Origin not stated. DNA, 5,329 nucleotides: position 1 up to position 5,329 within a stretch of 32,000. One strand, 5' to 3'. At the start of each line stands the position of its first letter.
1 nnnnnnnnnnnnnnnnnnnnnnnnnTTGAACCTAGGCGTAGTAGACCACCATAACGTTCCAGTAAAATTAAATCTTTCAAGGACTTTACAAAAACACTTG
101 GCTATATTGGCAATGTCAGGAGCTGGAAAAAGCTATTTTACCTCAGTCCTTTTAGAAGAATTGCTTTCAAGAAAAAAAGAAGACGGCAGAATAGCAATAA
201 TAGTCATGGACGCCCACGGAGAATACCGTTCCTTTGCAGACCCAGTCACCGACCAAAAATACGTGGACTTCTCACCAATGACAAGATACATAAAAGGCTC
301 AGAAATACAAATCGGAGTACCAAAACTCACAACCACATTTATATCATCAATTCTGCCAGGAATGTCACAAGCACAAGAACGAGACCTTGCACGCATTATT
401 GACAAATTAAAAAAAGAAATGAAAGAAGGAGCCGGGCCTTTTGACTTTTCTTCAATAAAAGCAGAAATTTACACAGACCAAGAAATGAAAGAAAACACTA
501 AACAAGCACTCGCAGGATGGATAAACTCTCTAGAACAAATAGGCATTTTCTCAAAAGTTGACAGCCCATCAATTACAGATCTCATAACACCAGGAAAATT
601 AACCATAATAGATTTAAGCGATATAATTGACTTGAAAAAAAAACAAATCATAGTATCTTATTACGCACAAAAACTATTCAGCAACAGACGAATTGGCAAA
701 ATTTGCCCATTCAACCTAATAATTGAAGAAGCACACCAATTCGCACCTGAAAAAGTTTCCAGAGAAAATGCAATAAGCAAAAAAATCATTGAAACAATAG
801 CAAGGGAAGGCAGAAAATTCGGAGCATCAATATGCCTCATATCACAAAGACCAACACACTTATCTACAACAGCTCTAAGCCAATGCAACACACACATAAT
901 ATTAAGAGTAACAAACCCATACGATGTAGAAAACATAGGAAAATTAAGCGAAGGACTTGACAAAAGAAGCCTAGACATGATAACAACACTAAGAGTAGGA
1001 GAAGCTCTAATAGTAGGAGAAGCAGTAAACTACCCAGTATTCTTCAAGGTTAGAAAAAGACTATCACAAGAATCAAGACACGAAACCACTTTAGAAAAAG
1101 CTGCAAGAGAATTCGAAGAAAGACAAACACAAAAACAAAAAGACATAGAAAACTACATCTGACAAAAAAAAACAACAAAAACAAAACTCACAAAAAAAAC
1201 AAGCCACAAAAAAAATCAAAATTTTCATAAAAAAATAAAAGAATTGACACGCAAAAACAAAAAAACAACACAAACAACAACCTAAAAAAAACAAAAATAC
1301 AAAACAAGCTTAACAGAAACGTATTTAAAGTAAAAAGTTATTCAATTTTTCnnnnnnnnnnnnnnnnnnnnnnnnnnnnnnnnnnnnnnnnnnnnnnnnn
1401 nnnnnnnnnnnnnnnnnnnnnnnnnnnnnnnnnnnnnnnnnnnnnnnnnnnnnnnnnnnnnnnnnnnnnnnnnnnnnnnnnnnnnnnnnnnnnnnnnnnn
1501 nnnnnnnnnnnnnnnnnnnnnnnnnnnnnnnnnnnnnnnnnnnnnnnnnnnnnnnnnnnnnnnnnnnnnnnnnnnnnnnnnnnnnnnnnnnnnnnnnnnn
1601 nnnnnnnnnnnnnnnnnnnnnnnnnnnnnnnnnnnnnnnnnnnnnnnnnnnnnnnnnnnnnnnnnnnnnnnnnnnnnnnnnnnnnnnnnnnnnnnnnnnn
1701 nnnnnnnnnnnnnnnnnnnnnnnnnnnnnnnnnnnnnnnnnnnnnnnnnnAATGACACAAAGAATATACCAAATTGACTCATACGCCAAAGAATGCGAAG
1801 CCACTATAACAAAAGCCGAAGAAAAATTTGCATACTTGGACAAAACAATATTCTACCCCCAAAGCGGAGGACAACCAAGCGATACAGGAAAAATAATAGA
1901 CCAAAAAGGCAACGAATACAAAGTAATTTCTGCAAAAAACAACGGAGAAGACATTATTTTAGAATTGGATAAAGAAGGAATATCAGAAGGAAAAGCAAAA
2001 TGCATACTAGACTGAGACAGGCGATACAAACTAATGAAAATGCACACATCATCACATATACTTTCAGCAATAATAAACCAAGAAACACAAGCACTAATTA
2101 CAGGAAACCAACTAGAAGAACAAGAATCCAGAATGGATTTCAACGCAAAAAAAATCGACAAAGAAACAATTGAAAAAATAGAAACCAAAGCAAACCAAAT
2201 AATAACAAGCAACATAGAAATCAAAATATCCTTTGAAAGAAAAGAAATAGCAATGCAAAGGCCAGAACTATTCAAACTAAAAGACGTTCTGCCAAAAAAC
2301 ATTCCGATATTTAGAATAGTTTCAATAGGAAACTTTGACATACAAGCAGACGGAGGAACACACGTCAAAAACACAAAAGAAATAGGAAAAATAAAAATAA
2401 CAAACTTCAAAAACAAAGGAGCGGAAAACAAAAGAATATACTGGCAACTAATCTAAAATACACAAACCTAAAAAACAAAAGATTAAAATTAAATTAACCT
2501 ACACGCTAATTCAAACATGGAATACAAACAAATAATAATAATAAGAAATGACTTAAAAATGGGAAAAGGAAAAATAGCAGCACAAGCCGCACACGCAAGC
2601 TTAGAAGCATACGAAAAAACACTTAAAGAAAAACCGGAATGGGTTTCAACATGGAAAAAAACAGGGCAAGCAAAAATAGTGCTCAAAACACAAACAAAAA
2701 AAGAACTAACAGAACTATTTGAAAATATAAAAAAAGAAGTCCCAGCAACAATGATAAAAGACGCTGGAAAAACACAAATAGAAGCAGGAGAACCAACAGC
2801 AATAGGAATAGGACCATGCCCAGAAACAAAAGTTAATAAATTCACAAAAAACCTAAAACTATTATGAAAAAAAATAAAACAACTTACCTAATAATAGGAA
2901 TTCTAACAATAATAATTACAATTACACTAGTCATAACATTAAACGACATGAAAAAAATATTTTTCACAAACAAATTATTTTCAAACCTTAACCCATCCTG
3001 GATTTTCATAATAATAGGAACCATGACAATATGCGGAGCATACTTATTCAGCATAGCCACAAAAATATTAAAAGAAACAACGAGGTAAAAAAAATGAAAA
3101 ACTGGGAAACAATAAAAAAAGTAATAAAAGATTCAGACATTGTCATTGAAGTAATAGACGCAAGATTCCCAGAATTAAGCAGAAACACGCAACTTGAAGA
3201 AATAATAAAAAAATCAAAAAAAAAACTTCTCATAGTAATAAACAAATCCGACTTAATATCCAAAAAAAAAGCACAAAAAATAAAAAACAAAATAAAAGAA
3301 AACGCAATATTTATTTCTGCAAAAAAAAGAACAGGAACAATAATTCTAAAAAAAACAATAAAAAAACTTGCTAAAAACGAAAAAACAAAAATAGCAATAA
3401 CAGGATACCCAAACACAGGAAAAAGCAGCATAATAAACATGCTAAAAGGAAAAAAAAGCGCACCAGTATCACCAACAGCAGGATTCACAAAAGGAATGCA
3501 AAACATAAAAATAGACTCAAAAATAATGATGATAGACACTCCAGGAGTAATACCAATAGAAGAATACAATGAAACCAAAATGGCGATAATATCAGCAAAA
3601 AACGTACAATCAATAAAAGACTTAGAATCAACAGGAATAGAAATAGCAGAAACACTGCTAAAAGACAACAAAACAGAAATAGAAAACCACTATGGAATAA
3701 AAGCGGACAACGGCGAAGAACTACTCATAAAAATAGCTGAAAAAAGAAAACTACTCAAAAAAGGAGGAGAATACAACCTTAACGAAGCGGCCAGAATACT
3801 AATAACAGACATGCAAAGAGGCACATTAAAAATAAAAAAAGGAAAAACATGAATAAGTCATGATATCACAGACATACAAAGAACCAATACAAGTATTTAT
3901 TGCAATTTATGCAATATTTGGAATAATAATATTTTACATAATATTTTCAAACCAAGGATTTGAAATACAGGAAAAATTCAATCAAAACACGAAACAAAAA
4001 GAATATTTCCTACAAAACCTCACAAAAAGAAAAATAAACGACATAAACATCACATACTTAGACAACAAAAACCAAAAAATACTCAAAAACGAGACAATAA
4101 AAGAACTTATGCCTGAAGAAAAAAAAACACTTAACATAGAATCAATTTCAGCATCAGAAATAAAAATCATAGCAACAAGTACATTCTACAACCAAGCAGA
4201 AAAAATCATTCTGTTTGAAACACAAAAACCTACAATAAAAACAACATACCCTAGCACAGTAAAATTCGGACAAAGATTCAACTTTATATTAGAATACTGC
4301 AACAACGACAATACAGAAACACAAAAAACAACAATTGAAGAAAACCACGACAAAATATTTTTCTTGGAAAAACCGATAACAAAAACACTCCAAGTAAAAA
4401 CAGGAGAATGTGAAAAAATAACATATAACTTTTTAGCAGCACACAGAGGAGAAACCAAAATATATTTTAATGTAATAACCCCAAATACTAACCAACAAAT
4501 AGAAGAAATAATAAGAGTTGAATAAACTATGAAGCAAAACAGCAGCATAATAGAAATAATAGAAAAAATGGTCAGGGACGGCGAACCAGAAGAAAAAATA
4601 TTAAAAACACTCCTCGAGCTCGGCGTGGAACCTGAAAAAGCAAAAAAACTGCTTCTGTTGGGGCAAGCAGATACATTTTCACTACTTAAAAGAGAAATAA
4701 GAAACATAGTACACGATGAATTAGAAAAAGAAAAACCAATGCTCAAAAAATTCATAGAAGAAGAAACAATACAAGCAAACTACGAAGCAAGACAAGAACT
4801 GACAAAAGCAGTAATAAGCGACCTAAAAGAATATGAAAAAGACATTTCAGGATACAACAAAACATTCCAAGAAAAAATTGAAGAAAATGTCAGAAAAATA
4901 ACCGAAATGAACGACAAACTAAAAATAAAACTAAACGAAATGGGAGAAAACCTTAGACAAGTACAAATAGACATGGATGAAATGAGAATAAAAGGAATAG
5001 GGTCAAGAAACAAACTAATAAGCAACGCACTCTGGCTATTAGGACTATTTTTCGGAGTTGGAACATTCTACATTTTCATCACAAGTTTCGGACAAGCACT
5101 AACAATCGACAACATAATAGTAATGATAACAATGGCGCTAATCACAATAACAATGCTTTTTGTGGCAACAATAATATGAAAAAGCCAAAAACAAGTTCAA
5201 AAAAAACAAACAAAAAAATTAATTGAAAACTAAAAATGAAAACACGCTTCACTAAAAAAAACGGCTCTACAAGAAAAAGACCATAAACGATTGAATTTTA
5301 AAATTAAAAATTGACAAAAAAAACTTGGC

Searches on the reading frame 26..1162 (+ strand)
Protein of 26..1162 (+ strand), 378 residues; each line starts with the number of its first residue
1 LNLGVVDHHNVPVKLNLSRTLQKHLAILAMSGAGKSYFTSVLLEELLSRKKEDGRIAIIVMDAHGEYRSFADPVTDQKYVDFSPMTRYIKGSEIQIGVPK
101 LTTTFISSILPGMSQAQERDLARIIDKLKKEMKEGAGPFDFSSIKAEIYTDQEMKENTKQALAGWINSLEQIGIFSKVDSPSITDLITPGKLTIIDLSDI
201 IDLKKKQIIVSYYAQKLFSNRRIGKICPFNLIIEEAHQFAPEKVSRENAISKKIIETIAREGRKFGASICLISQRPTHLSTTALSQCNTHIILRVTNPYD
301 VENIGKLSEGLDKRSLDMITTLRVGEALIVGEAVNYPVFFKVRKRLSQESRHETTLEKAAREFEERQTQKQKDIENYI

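Call 12: search_protein_families(library=pfam, proteins=[window:26-1162:+])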
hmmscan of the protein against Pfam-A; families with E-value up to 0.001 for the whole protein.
window:26-1162:+ (378 aa): 3 families
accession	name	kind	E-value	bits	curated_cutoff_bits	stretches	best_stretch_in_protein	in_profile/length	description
PF01935.23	DUF87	-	6.2e-33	115.2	23.2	1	3-215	3-218/220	Helicase HerA, central domain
PF12846.13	AAA_10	-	0.00074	19.1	27.5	0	247-284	254-291/362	AAA-like domain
PF10412.15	TrwB_AAD_bind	-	0.00078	18.9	20.5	0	19-76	12-65/387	Type IV secretion-system coupling protein DNA-binding domain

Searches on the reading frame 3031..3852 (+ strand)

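Call 12: search_protein_families(library=pfam, proteins=[window:3031-3852:+])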
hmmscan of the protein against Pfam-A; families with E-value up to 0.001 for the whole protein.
window:3031-3852:+ (273 aa): 8 families
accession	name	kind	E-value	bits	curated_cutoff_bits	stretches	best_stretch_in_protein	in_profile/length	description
PF01926.29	MMR_HSR1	-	6.8e-19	68.5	21.9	1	120-197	1-84/113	50S ribosome-binding GTPase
PF02421.24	FeoB_N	-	1.5e-11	44.5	27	1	120-182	2-66/156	Ferrous iron transport protein B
PF03193.22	RsgA_GTPase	-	3e-08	34.1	30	1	14-173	3-168/174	RsgA GTPase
PF00025.27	Arf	-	3.3e-07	30.4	22.3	1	108-159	3-55/174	ADP-ribosylation factor family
PF00009.33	GTP_EFTU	-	1.7e-05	25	26.5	1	31-198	89-178/188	Elongation factor Tu GTP binding domain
PF00350.29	Dynamin_N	-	2.2e-05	25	27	0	121-149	1-29/168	Dynamin family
PF10996.14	Beta-Casp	-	0.0001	23.2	27.7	1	28-130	17-114/120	Beta-Casp domain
PF16897.10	MMR_HSR1_Xtn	-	0.00014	22.2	35.2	1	13-110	6-100/106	C-terminal region of MMR_HSR1 domain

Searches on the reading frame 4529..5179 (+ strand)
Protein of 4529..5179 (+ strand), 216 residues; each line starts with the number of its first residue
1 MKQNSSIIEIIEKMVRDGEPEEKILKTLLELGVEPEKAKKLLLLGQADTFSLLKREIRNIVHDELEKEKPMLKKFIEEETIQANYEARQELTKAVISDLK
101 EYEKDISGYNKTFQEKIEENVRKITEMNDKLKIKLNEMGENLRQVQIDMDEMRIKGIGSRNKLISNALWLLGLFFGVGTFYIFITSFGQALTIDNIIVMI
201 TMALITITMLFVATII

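Call 12: search_protein_families(library=pfam, proteins=[window:4529-5179:+])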
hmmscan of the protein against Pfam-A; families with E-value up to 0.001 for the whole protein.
window:4529-5179:+ (216 aa): 0 families

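Call 16: find_encoding_contigs(protein=window:4529-5179:+, flank=10000, max_places=6)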
Protein window:4529-5179:+ (216 aa): 3 contigs read that carry it; 2 places shown.
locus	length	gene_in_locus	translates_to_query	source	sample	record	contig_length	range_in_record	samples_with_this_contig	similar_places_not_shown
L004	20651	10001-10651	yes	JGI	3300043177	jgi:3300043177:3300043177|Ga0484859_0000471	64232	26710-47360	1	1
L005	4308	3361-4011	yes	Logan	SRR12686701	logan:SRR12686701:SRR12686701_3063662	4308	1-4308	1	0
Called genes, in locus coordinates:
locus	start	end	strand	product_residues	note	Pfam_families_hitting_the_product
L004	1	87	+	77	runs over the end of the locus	-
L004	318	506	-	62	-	PF00833:Ribosomal_S17e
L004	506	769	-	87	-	PF01192:RNA_pol_Rpb6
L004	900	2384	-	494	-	-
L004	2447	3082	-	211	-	PF09335:VTT_dom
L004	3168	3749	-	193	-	-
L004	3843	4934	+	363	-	PF09376:NurA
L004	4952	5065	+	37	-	-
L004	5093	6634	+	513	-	PF01935:DUF87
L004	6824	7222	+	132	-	-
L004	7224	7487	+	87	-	PF01411:tRNA-synt_2c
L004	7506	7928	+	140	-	PF07973:tRNA_SAD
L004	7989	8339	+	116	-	PF01981:PTH2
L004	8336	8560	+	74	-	-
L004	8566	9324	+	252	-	PF00009:GTP_EFTU (faint), PF00025:Arf (faint), PF00350:Dynamin_N (faint), PF03193:RsgA_GTPase, PF01926:MMR_HSR1, PF02421:FeoB_N (weak)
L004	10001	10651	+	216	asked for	-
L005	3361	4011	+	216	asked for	-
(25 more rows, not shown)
